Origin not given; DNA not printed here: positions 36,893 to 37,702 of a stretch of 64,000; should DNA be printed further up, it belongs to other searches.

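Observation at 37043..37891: Lysogeny-module cargo: lipoprotein, truncated CI-paralog HTH and a small TM protein co-transcribed with cI and int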

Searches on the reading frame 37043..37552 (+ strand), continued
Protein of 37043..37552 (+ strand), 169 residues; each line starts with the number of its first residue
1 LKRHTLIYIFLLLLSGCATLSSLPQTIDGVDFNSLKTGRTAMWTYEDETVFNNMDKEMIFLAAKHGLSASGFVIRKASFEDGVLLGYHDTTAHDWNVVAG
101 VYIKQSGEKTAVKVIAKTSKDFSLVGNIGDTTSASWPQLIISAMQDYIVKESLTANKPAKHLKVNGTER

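Call 54: fold_search(model_id=the predicted structure, library=viral)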
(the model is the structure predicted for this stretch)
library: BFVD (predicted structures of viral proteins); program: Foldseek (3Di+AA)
matches with E <= 10: 1456; with E <= 0.001: 3
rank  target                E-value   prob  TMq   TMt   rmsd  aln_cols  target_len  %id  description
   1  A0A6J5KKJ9            2.6e-04  0.99  0.29  0.35  11.9       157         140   13  Lipoprotein [uncultured Caudovirales phage]
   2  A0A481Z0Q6            7.6e-04  1.00  0.43  0.17  21.4       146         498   12  Serine/threonine protein kinase [Mimivirus LCMiAC01]
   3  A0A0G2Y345            9.7e-04  0.98  0.35  0.35  11.5       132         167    8  Uncharacterized protein [Acanthamoeba polyphaga mimivirus Kroon]
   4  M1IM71                1.3e-03  1.00  0.39  0.44   4.8       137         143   10  (no name in the UniProt tables at hand)
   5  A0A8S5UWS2            1.3e-03  0.99  0.38  0.36   9.0       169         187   14  Uncharacterized protein [Siphoviridae sp. ctzO58]
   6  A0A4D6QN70            1.3e-03  0.89  0.28  0.09  12.1       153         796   11  Uncharacterized protein (Fragment) [Erythrocytic necrosis virus]
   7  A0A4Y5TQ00            1.6e-03  0.99  0.42  0.35  12.6       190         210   10  (no name in the UniProt tables at hand)
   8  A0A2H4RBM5            1.6e-03  0.93  0.27  0.37  10.1       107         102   12  Uncharacterized protein [Sulfolobus ellipsoid virus 1]
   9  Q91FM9                1.9e-03  0.93  0.35  0.07  22.6       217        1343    9  Uncharacterized protein 295L [Invertebrate iridescent virus 6]
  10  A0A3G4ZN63            2.2e-03  0.94  0.29  0.20  15.0       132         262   13  Uncharacterized protein [Terrestrivirus sp.]
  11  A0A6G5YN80            2.5e-03  0.90  0.31  0.28  28.4       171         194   10  (no name in the UniProt tables at hand)
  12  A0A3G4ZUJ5            3.2e-03  0.98  0.37  0.29  10.7       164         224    7  START domain containing protein [Barrevirus sp.]
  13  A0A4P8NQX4            3.4e-03  0.95  0.33  0.08  10.8       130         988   13  (no name in the UniProt tables at hand)
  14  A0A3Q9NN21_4          3.6e-03  0.85  0.29  0.06  10.1       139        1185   15  (no name in the UniProt tables at hand)
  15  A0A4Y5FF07            3.9e-03  0.72  0.27  0.27  17.9       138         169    9  Uncharacterized protein [Lactobacillus phage 3-521]
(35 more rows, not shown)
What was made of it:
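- The BFVD matches were weak (call 54).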

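Call 61: search_protein_families(library=ncbifam, proteins=[window:37043-37552:+], max_evalue=0.1)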
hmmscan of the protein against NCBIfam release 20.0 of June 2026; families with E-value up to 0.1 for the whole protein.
window:37043-37552:+ (169 aa): 1 family
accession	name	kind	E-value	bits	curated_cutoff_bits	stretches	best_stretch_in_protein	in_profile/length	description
NF008223.0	PRK10993.1-3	equivalog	0.0075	15.4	467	1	40-110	112-176/312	omptin family outer membrane protease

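Call 62: search_protein_families(library=padloc, proteins=[window:37043-37552:+], max_evalue=0.1)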
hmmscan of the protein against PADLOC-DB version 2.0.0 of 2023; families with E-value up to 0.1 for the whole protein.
window:37043-37552:+ (169 aa): 0 families

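Call 63: search_protein_families(library=pfam, proteins=[L001:5723-6013:+, L007:3528-3713:+, L001:5155-5709:+, L003:5110-5952:+], max_evalue=0.1)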
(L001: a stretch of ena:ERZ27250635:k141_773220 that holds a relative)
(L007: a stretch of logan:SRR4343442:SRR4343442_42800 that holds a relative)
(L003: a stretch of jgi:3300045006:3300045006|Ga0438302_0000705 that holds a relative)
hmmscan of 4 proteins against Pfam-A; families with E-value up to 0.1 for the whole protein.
L001:5723-6013:+ (96 aa): 0 families

L007:3528-3713:+ (61 aa): 4 families
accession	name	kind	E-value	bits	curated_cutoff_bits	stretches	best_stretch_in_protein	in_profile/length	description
PF11431.13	Transport_MerF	-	0.0093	16.3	24.3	1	14-59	2-43/45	Membrane transport protein MerF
PF10746.14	Phage_holin_2_2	-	0.013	15.6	25.4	1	10-59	8-61/61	Phage holin T7 family, holin superfamily II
PF02411.20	MerT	-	0.04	14.4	32.9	1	11-58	25-68/116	MerT mercuric transport protein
PF02690.20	Na_Pi_cotrans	-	0.087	13.3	29.1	1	12-59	67-115/137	Na+/Pi-cotransporter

L001:5155-5709:+ (184 aa): 5 families
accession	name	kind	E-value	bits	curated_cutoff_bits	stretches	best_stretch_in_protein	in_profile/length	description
PF01381.28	HTH_3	-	1e-11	45.1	23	1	13-66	1-53/55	Helix-turn-helix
PF13560.12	HTH_31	-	1.8e-07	31.8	27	1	12-67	5-60/64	Helix-turn-helix domain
PF12844.13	HTH_19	-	0.00017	21.8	30.2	1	13-66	4-56/64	Helix-turn-helix domain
PF13413.12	HTH_25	-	0.014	15.6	24.6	1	13-45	2-34/62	Helix-turn-helix domain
PF02885.22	Glycos_trans_3N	-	0.061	13.5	26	0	10-31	1-22/63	Glycosyl transferase family, helical bundle domain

L003:5110-5952:+ (280 aa): 3 families
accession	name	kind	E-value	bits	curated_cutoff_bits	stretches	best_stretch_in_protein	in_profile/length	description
PF13505.12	OMP_b-brl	-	2.9e-07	31.3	28.7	1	64-184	47-153/175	Outer membrane protein beta-barrel domain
PF03797.25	Autotransporter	-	0.0011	19.3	26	1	103-171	109-185/255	Autotransporter beta-domain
PF08184.16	Cuticle_2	-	0.081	13.4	25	0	118-139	7-28/59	Cuticle protein 7 isoform family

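Call 65: search_solved_structures(query=A1, max_evalue=10)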
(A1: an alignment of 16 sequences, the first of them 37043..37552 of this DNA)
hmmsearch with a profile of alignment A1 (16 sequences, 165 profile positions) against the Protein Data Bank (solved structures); distinct sequences matched with E-value up to 10: 1.
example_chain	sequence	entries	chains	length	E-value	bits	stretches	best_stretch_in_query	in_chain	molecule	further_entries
5u6k_A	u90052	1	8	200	1.4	11.5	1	57-90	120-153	DNA topoisomerase 2-binding protein 1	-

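Call 74: search_protein_representatives(alignment_id=A1)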
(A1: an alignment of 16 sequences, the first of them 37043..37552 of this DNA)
Query: 16 sequences, 165 profile positions. Proteins with E-value up to 0.001 (for the whole library): 161; up to 1e-10: 93; up to 1e-30: 35. The best 150 are listed.
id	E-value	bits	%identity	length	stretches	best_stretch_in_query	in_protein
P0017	6.9e-63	227.3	-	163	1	7-163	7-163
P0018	9.1e-58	210.6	-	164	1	6-155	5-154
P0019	9.5e-54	197.5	-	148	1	4-150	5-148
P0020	2.2e-53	196.3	-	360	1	2-157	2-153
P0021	3.7e-52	192.4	-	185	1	4-148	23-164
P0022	4.0e-52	192.2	-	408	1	5-154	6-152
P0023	1.3e-51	190.6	-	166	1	4-163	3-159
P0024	2.6e-50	186.3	-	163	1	1-154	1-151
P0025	3.4e-50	186.0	-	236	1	4-151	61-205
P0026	7.4e-49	181.6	-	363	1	4-153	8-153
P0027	2.7e-46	173.3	-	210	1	3-152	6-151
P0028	2.9e-46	173.2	-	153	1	5-150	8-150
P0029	1.6e-45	170.8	-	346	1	23-155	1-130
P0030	7.7e-44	165.3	-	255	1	5-155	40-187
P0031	2.0e-43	164.0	-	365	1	2-156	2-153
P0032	1.3e-42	161.3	-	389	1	9-153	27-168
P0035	9.2e-42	158.5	-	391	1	5-151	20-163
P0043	4.2e-35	136.9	-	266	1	10-151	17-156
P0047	2.6e-33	131.0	-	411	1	5-144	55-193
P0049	2.1e-32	128.1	-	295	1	4-150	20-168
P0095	1.6e-15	73.2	-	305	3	23-158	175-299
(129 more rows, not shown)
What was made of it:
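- The family has 161 clusters (call 74).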

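Call 75: search_protein_families(library=pfam, proteins=[P0020, P0022, P0026, P0031, P0032, P0035, P0047, P0049, P0043, P0095], max_evalue=0.01)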
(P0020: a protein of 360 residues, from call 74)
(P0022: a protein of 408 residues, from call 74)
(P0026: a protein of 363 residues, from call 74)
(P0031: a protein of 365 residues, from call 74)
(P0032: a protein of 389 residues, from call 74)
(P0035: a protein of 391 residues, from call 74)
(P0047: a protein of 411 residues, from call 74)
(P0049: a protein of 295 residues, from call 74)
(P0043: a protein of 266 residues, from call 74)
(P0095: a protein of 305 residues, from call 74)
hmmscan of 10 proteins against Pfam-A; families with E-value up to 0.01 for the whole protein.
P0020 (360 aa): 2 families
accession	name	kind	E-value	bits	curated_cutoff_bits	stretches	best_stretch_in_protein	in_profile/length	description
PF13365.12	Trypsin_2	-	1e-28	101.3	27.6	1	162-296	1-144/144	Trypsin-like peptidase domain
PF00089.32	Trypsin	-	3.8e-12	46.9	20.6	1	161-299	26-197/220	Trypsin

P0022 (408 aa): 2 families
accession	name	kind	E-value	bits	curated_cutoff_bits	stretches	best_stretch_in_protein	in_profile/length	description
PF13365.12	Trypsin_2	-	6.1e-27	95.6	27.6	1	185-338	1-144/144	Trypsin-like peptidase domain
PF00089.32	Trypsin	-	7.2e-11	42.8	20.6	1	184-340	26-196/220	Trypsin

P0026 (363 aa): 3 families
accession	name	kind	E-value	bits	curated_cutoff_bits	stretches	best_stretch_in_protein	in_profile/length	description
PF13365.12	Trypsin_2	-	3.5e-26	93.1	27.6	1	170-303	1-144/144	Trypsin-like peptidase domain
PF00089.32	Trypsin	-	4.6e-11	43.4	20.6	1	168-307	25-198/220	Trypsin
PF10459.15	Peptidase_S46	-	0.00053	19.2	22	0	286-304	632-650/698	Peptidase S46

P0031 (365 aa): 2 families
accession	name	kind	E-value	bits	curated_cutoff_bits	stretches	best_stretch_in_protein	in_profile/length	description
PF13365.12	Trypsin_2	-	5.2e-26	92.5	27.6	1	164-298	1-144/144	Trypsin-like peptidase domain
PF00089.32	Trypsin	-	1.3e-08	35.4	20.6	1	164-300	21-196/220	Trypsin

P0032 (389 aa): 2 families
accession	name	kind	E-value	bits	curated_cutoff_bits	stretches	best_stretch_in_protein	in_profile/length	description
PF13365.12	Trypsin_2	-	1.2e-26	94.6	27.6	1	186-319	1-144/144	Trypsin-like peptidase domain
PF00089.32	Trypsin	-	3.9e-06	27.3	20.6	1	186-323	27-198/220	Trypsin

P0035 (391 aa): 3 families
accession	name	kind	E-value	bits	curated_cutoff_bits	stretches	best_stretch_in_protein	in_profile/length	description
PF13365.12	Trypsin_2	-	8.9e-26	91.8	27.6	1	186-321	1-144/144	Trypsin-like peptidase domain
PF00089.32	Trypsin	-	2.1e-07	31.4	20.6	1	187-331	28-204/220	Trypsin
PF02907.21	Peptidase_S29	-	0.0037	17.5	25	1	303-332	106-135/149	Hepatitis C virus NS3 protease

P0047 (411 aa): 2 families
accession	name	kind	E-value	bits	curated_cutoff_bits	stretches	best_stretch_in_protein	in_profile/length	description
PF13365.12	Trypsin_2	-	8.5e-28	98.3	27.6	1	215-347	1-144/144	Trypsin-like peptidase domain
PF00089.32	Trypsin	-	1.6e-08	35.1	20.6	1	215-348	27-195/220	Trypsin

P0049 (295 aa): 0 families

P0043 (266 aa): 0 families

P0095 (305 aa): 0 families

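Call 77: search_protein_families(library=phrogs, proteins=[L014:3418-5928:+, L014:2513-3025:+, L014:2997-3431:+, L014:5-2509:+, L014:6004-6483:+], max_evalue=0.001)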
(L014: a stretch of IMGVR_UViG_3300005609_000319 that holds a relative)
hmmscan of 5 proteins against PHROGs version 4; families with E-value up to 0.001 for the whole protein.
L014:3418-5928:+ (836 aa): 4 families
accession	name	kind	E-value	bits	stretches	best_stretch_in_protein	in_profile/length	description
phrog_469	-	tail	1.6e-205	686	2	285-835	343-900/903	tail protein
phrog_23466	-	unknown function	5.4e-60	204.2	1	481-832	2-351/358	-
phrog_31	-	tail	2.7e-55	188.8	2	365-834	365-853/1565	central tail fiber J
phrog_24367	-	unknown function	3.9e-11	43.2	1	90-404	84-397/408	-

L014:2513-3025:+ (170 aa): 1 family
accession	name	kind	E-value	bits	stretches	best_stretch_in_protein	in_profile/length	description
phrog_396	-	tail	5.3e-40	137.8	1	1-168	2-163/164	minor tail protein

L014:2997-3431:+ (144 aa): 1 family
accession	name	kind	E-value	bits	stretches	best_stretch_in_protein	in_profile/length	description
phrog_329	-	tail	3.2e-13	49.8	1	15-142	539-655/949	minor tail protein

L014:5-2509:+ (834 aa): 0 families

L014:6004-6483:+ (159 aa): 0 families

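Call 89: search_protein_families(library=pfam, proteins=[L011:2958-3989:+, L012:2375-2902:+, L012:1748-2170:+, L012:1061-1732:+, L012:575-1057:+, L009:3383-3673:+, L009:4380-4598:+, L003:6657-6932:+, L003:7174-7644:+, L012:3494-3844:+], max_evalue=0.01)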
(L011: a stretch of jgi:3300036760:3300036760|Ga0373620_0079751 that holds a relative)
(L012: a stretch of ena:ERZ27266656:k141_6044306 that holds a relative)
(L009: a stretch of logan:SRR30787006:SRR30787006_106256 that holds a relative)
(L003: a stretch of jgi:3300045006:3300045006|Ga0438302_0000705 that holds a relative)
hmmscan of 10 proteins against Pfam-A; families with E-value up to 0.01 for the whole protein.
L011:2958-3989:+ (343 aa): 0 families

L012:2375-2902:+ (175 aa): 0 families

L012:1748-2170:+ (140 aa): 0 families

L012:1061-1732:+ (223 aa): 2 families
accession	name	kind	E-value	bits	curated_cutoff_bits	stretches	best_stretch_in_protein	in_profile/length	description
PF13975.11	gag-asp_proteas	-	1.1e-05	26.3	28.2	1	113-205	1-91/92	gag-polyprotein putative aspartyl protease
PF13650.11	Asp_protease_2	-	0.00019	22.5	24.3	1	113-143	1-31/90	Aspartyl protease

L012:575-1057:+ (160 aa): 0 families

L009:3383-3673:+ (96 aa): 0 families

L009:4380-4598:+ (72 aa): 0 families

L003:6657-6932:+ (91 aa): 0 families

L003:7174-7644:+ (156 aa): 0 families

L012:3494-3844:+ (117 aa): 0 families
